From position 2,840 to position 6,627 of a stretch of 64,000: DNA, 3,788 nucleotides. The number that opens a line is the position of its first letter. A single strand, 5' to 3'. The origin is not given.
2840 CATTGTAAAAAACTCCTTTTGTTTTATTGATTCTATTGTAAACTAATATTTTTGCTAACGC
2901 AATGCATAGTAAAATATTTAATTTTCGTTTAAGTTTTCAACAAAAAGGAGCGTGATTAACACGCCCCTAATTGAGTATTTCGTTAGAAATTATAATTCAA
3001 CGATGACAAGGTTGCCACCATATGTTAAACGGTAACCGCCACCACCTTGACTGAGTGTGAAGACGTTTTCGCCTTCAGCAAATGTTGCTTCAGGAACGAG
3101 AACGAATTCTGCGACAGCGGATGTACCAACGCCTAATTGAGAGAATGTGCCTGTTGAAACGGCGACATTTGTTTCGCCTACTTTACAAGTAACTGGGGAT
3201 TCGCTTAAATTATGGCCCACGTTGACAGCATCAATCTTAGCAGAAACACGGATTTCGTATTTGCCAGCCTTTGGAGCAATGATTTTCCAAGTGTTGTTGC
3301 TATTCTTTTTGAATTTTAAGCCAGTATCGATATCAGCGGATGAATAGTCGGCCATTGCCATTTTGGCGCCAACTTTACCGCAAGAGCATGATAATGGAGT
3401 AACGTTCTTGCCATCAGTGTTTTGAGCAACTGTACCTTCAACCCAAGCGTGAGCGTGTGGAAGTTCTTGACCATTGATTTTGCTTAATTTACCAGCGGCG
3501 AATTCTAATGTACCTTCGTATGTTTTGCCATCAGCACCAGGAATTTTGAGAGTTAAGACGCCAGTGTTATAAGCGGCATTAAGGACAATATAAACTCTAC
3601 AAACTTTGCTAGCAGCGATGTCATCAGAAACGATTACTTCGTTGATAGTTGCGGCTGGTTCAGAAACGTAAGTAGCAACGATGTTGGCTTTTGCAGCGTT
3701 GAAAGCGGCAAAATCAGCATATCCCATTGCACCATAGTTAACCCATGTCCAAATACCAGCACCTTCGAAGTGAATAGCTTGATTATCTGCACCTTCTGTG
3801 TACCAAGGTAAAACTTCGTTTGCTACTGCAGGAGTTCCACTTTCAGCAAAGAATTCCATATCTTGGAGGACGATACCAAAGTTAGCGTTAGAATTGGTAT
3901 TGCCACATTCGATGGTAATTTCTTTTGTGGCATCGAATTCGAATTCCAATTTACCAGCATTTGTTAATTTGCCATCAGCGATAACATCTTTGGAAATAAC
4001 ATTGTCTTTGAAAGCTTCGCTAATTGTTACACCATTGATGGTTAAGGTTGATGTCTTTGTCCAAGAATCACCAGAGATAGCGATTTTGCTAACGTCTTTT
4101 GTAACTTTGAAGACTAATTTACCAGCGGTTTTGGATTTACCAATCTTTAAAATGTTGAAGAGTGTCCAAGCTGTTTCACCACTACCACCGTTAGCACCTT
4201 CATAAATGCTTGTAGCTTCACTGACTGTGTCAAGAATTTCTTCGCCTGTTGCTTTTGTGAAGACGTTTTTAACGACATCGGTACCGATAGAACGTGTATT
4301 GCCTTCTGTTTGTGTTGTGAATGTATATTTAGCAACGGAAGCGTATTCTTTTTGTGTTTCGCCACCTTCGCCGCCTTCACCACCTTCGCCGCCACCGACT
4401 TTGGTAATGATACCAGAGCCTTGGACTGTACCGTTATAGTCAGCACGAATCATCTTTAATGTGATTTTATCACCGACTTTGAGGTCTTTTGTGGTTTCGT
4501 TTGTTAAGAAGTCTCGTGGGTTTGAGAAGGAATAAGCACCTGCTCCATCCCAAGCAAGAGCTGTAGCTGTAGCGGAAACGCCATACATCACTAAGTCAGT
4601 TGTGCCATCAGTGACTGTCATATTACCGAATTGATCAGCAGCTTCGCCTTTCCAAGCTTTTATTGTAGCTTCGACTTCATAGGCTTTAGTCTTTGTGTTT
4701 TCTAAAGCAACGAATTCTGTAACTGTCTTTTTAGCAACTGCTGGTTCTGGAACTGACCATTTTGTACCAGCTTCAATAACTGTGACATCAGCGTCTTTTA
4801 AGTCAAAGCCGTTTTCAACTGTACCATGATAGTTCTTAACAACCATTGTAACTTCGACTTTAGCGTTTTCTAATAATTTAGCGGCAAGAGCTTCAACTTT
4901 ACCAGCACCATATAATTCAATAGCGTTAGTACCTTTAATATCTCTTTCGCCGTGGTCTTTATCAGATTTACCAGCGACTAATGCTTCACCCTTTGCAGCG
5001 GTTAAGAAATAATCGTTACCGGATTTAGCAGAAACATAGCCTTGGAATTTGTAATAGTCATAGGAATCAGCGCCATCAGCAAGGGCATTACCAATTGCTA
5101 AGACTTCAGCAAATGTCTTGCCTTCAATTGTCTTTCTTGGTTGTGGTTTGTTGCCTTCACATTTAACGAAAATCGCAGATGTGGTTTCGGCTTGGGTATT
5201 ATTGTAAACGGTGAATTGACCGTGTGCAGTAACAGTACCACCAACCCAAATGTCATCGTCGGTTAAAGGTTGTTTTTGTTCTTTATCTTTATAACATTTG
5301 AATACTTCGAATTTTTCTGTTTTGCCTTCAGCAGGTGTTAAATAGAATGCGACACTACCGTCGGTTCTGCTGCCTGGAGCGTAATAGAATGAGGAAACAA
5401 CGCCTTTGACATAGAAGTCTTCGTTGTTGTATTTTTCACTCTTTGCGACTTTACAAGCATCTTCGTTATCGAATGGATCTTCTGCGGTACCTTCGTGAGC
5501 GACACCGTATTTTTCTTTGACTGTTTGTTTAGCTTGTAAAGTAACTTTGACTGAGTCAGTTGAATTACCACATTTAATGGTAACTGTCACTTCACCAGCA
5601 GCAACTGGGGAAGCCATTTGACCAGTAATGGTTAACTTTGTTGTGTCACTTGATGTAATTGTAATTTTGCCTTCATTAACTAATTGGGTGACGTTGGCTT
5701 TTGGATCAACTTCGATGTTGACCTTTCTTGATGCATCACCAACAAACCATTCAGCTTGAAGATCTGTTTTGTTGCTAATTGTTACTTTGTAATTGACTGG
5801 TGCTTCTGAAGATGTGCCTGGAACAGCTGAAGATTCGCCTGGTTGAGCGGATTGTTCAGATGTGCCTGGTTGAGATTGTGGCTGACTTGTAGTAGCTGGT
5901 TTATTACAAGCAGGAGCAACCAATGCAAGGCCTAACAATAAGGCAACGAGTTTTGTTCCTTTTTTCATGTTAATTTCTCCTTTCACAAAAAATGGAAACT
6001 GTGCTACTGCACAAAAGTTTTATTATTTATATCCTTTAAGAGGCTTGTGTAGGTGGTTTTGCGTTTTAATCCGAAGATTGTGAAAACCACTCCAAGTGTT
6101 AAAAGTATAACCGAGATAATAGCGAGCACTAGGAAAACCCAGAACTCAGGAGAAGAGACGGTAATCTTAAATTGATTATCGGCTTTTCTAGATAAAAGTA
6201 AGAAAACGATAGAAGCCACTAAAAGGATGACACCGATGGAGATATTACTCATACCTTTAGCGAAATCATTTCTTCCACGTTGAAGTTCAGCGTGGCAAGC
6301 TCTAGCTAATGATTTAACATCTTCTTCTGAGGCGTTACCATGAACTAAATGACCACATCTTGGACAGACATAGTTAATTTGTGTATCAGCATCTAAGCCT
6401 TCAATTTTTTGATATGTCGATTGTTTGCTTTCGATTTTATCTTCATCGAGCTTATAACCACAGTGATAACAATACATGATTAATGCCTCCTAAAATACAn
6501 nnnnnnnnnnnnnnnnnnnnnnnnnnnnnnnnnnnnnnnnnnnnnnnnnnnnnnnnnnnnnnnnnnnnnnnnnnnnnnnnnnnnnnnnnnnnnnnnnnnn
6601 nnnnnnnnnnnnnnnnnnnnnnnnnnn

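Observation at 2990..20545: A 13-gene surface/transport array combining phosphatase, nuclease, OB-fold lipoprotein and an ABC importer with two binding proteins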

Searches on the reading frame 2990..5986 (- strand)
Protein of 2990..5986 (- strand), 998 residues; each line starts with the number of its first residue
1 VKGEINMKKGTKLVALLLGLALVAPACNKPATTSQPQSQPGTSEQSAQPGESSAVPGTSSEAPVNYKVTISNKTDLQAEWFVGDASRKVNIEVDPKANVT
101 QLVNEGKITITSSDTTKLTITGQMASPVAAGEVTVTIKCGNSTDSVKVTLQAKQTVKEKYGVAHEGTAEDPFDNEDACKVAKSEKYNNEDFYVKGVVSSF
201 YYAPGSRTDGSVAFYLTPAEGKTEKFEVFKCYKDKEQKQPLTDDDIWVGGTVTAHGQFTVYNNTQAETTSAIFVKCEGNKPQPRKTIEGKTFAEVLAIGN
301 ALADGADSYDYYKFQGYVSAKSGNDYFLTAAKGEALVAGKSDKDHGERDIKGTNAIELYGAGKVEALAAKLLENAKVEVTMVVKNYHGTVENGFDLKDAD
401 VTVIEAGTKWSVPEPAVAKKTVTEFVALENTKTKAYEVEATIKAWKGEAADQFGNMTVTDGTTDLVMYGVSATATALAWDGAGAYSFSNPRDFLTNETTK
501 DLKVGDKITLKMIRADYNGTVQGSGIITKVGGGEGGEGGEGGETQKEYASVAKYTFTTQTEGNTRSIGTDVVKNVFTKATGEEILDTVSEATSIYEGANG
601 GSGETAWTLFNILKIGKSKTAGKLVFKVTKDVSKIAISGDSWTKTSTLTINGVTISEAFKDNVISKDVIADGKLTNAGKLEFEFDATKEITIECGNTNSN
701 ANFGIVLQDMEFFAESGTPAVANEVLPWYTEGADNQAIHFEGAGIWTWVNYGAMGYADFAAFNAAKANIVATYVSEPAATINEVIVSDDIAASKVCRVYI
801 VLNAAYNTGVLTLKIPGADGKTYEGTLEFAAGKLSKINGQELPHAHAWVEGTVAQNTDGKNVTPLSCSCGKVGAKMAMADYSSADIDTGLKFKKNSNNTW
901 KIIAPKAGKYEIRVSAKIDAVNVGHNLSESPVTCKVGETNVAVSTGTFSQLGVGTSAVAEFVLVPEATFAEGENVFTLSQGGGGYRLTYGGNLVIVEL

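Call 5: search_protein_families(library=pfam, proteins=[window:2990-5986:-], max_evalue=0.01)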
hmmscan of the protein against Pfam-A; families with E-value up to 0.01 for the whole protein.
window:2990-5986:- (998 aa): 0 families

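Call 14: find_homologous_proteins(query=window:2990-5986:-, max_evalue=0.001)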
Query window:2990-5986:- (998 aa): 246 proteins with E <= 0.001 among 8000 candidates; the best 120 are listed.
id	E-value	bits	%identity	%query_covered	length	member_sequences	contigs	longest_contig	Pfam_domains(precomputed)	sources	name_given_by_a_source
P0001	0.0e+0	1731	93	84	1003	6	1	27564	-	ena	-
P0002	0.0e+0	1494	72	99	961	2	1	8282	-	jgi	-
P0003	0.0e+0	1161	76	71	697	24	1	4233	-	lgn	-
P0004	0.0e+0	1116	75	71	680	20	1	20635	-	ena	-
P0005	0.0e+0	1109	73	71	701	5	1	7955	-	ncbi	-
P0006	0.0e+0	1078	72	71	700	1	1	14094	-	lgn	-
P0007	0.0e+0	1074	71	71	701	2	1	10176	-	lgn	-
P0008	0.0e+0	1070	71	71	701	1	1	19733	-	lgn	-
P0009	0.0e+0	1066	60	84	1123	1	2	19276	-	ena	-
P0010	0.0e+0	1065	71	71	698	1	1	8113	-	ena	-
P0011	0.0e+0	1059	75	53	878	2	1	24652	PF22359.3,PF02368.25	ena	-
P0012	0.0e+0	1020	69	71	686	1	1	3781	-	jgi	-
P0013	3.0e-295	1000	59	72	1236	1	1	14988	-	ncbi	-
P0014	8.8e-285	966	68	51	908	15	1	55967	PF22359.3,PF02368.25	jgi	jgi:uncharacterized protein YjdB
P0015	1.4e-281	955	70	53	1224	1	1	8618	-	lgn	-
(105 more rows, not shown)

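Call 15: search_solved_structures(query=window:2990-5986:-, max_evalue=1)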
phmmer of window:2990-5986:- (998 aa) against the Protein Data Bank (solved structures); distinct sequences matched with E-value up to 1: 0.

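Call 45: predict_structure(alignment_id=A2)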
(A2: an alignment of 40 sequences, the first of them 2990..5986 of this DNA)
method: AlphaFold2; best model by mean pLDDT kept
length: 998 residues; sequences in the alignment: 40
mean_pLDDT: 77.4   pTM: 0.43
mean pLDDT of the five models: 77.4, 76.8, 76.6, 76.1, 76.1
residues with pLDDT >= 90: 496; 70-90: 242; 50-70: 50; < 50: 210
segments of 3 or more residues with pLDDT < 50: 1-62, 532-545, 717-722, 844-895, 906-908, 910-966, 980-984, 991-998
pLDDT, mean of each block of 10 residues (from residue 1): 29 30 29 29 30 34 77 91 87 89 90 94 92 94 94 87 95 97 90 96 89 94 92 89 94 97 89 95 93 96 88 96 90 88 72 92 86 95 92 94 90 75 91 90 88 94 91 81 76 89 90 87 92 40 60 94 87 94 94 93 89 91 96 96 93 93 91 92 95 91 92 70 77 68 90 93 91 89 92 92 88 91 92 86 41 26 28 30 32 47 50 43 34 35 35 35 45 51 48 41
secondary structure, 60 per line:
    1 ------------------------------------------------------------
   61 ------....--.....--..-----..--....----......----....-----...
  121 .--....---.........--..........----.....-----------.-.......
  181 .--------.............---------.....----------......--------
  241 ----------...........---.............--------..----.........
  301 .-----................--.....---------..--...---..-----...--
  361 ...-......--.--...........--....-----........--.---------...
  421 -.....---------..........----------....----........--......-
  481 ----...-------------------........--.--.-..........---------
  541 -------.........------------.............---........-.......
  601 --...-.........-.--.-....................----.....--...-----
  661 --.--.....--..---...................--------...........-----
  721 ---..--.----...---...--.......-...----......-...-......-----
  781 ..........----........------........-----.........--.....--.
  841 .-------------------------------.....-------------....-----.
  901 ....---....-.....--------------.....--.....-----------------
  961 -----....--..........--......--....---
elements in order (helices of 4 or more, strands of 3 or more residues): E67-70 H73-77 E91-94 H99-104 E109-112 E118-121 E124-127 E131-139 E142-151 H156-160 H174-181 E190-202 E212-216 E227-232 E251-261 E265-277 H292-301 E307-322 E325-329 E356-358 H365-370 E376-386 E389-392 E401-405 E418-420 H422-426 E436-445 E456-459 E464-471 E477-479 E485-487 E507-514 E522-531 E548-556 H569-575 E576-581 E585-592 E594-600 E607-615 E622-641 E646-650 E653-655 E678-696 E705-715 E739-741 E744-750 H759-764 E770-775 E781-790 E795-802 E809-816 E822-830 E833-837 E873-877 E891-894 E900-904 E908-911 E913-917 E932-936 E939-943 E966-969 E972-981 E984-989 E992-995
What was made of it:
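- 2990..5968 (-): 992-aa lipoprotein: Big_2-like domain, three OB folds, two jelly-roll domains and a variable tail. AlphaFold2 is confident over residues 63-530, 546-716 and 723-843 (call 45).
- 4394..5509 (-): Tandem OB-fold region of the lipoprotein (residues ~160-531 in the 998-aa numbering). pLDDT is mostly above 88 (call 45).
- On OB-fold nucleic-acid-binding proteins: The AlphaFold2 model has pLDDT around 90 over residues 160-530 (call 45).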

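Call 48: fold_search(model_id=the predicted structure, library=pdb)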
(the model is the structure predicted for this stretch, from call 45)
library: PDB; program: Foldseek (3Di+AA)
matches with E <= 10: 1580; with E <= 0.001: 8
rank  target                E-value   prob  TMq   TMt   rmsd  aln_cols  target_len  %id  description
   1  4gop_C                1.9e-06  1.00  0.10  0.19  19.2       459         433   12  Structure and Conformational Change of a Replication Protein A Heterotrimer Bound to ssDNA (released 2012-11-28)
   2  9pd4_N                6.9e-06  0.99  0.10  0.17  17.3       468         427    9  NER dual incision complex - DuIM (released 2026-02-18)
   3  3c7e                  1.0e-05  0.91  0.08  0.15  26.3       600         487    9  Crystal structure of a glycoside hydrolase family 43 arabinoxylan arabinofuranohydrolase from Bacillus subtilis. (released 2008-11-18)
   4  3b43                  1.5e-05  0.66  0.08  0.11  40.7       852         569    7  I-band fragment I65-I70 from titin (released 2008-01-22)
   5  9vql_A                4.6e-04  0.20  0.09  0.10  29.5      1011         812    9  Cryo-EM structure of the dimeric Elapor1 mutant (released 2025-07-23)
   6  8ic1_A                6.5e-04  0.57  0.09  0.17  21.7       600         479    9  endo-alpha-D-arabinanase EndoMA1 D51N mutant from Microbacterium arabinogalactanolyticum in complex with arabinooligos (released 2023-08-16)
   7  4uic                  7.5e-04  0.28  0.07  0.09  28.5       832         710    9  Crystal structure of the S-layer protein rSbsC(31-844) (released 2016-04-13)
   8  4uj6                  8.7e-04  0.25  0.08  0.09  28.5       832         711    9  Structure of surface layer protein SbsC, domains 1-6 (released 2016-04-27)
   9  7y1c_Y                1.1e-03  0.21  0.07  0.09  25.2       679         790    9  CryoEM structure of Klebsiella phage Kp9 tail complex applied with C6 symmetry (released 2023-06-14)
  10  4arx_C                1.2e-03  0.82  0.09  0.15  22.4       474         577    8  Lepidoptera-specific toxin Cry1Ac from Bacillus thuringiensis ssp. kurstaki HD-73 (released 2013-05-15)
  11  6iaa_A                1.4e-03  0.15  0.08  0.09  33.7      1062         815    8  hRobo2 ectodomain (released 2019-03-13)
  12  2waa                  2.1e-03  1.00  0.08  0.19  12.8       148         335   15  Structure of a family two carbohydrate esterase from Cellvibrio japonicus (released 2009-03-24)
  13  4ary_B                2.1e-03  0.80  0.10  0.16  20.5       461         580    8  Lepidopteran-specific toxin Cry1Ac in complex with receptor specificity determinant GalNAc (released 2013-05-15)
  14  7z4f_G                2.7e-03  0.20  0.09  0.09  54.2       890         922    7  Tail of phage SU10 genome release intermediate (released 2022-08-17)
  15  8opr_A                2.9e-03  0.33  0.06  0.09  23.8       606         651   12  Structure of the EA1 surface layer of Bacillus anthracis (released 2023-11-08)
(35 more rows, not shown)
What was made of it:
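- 2990..5968 (-): Foldseek finds RPA70 (4gop_C, E 2e-6, probability 1.0), then CBM36/CBM22/CBM6 and LigA/LigB Ig domains (call 48).
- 4394..5509 (-): The match to RPA70 is in call 48.
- On OB-fold nucleic-acid-binding proteins: The top Foldseek hits are RPA70 at probability 1.0 (call 48).
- Checked: The OB-fold claim for the large lipoprotein is supported by structure prediction (calls 45, 48).
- The model matches RPA70 tandem OB folds bound to ssDNA as its top Foldseek hit (calls 45, 48). Two further domains of the lipoprotein look like carbohydrate-binding modules (call 48). The lipoprotein has CBM36/CBM22/CBM6-like domains (call 48).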

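Call 51: search_protein_families(library=pfam, alignment_id=A2, max_evalue=0.01)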
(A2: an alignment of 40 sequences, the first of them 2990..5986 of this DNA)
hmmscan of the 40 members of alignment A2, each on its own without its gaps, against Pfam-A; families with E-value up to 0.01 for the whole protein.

A. member 1, window:2990-5986:- (998 aa): 0 families

B. families by the number of members that match (of 40 scanned): 14 families
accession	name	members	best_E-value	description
PF22359.2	Big-like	10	2.6e-10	Bacterial Ig-like domain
PF02368.24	Big_2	8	7e-17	Bacterial Ig-like domain (group 2)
PF05392.16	COX7B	7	7.1e-07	Cytochrome C oxidase chain VIIB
PF00575.29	S1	1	0.00072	S1 RNA binding domain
PF14200.12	RicinB_lectin_2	1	0.00077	Ricin-type beta-trefoil lectin domain-like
PF07523.18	Big_3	1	0.00083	Bacterial Ig-like domain (group 3)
PF02018.23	CBM_4_9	1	0.00087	Carbohydrate binding domain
PF01336.31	tRNA_anti-codon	1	0.0011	OB-fold nucleic acid binding domain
PF00366.26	Ribosomal_S17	1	0.0026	Ribosomal protein S17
PF01488.26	Shikimate_DH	1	0.0045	Shikimate / quinate 5-dehydrogenase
PF24105.1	Beta-prop_CAF1B_HIR1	1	0.0045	CAF1B/HIR1 beta-propeller domain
PF13742.12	tRNA_anti_2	1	0.0062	OB-fold nucleic acid binding domain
PF18614.7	RNase_II_C_S1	1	0.0078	RNase II-type exonuclease C-terminal S1 domain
PF21461.3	HL_N-beta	1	0.0088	Hyaluronate lyase, N-terminal beta-sheet domain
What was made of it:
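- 4394..5509 (-): Single homologues give weak S1, tRNA_anti-codon and S17 hits (call 51).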

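Call 93: search_protein_families(library=padloc, proteins=[window:2990-5986:-], max_evalue=0.001)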
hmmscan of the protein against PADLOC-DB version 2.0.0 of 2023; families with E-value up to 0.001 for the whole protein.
window:2990-5986:- (998 aa): 0 families

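Call 94: search_protein_families(library=ncbifam, proteins=[window:2990-5986:-], max_evalue=0.001)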
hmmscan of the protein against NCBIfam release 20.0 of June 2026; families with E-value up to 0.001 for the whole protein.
window:2990-5986:- (998 aa): 0 families

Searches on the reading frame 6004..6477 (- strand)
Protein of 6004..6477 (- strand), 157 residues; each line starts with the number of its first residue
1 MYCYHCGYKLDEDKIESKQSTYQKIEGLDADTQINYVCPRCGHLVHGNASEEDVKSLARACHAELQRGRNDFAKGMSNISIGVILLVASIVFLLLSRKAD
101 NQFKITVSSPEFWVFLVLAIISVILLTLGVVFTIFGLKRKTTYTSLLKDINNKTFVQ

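Call 5: search_protein_families(library=pfam, proteins=[window:6004-6477:-], max_evalue=0.01)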
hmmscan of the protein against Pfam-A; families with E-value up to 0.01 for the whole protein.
window:6004-6477:- (157 aa): 7 families
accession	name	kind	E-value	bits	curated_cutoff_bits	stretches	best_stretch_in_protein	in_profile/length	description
PF11381.13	DUF3185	-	0.00049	20.4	25.3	0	120-145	2-27/59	Protein of unknown function (DUF3185)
PF08271.17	Zn_Ribbon_TF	-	0.00076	19.4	29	0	35-45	19-29/43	TFIIB zinc-binding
PF07332.16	Phage_holin_3_6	-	0.0024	18.4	28.4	1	62-141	23-95/116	Putative Actinobacterial Holin-X, holin superfamily III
PF00115.25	COX1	-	0.0032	16.8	34.8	1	65-145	69-154/436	Cytochrome C and Quinol oxidase polypeptide I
PF14007.11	YtpI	-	0.0063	17.3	29.4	0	118-146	58-86/87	YtpI-like protein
PF02653.21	BPD_transp_2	-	0.0066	16.1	26.8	1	75-145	27-88/269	Branched-chain amino acid transport system / permease component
PF12773.13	DZR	-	0.0075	16.9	27.3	0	2-49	14-38/45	Double zinc ribbon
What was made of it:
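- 6004..6477 (-): Zinc-ribbon membrane protein (CxxC...CxxC plus two helices). Sub-threshold zinc-ribbon hits (call 5).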

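Call 93: search_protein_families(library=padloc, proteins=[window:6004-6477:-], max_evalue=0.001)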
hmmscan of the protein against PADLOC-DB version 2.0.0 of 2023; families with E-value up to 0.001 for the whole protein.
window:6004-6477:- (157 aa): 0 families

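Call 94: search_protein_families(library=ncbifam, proteins=[window:6004-6477:-], max_evalue=0.001)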
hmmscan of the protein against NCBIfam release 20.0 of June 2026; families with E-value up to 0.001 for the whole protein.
window:6004-6477:- (157 aa): 1 family
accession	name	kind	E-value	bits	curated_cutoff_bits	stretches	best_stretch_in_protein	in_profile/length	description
NF047765.1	LIC_13387_fam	subfamily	0.00017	21.3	33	1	52-132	33-117/131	LIC_13387 family protein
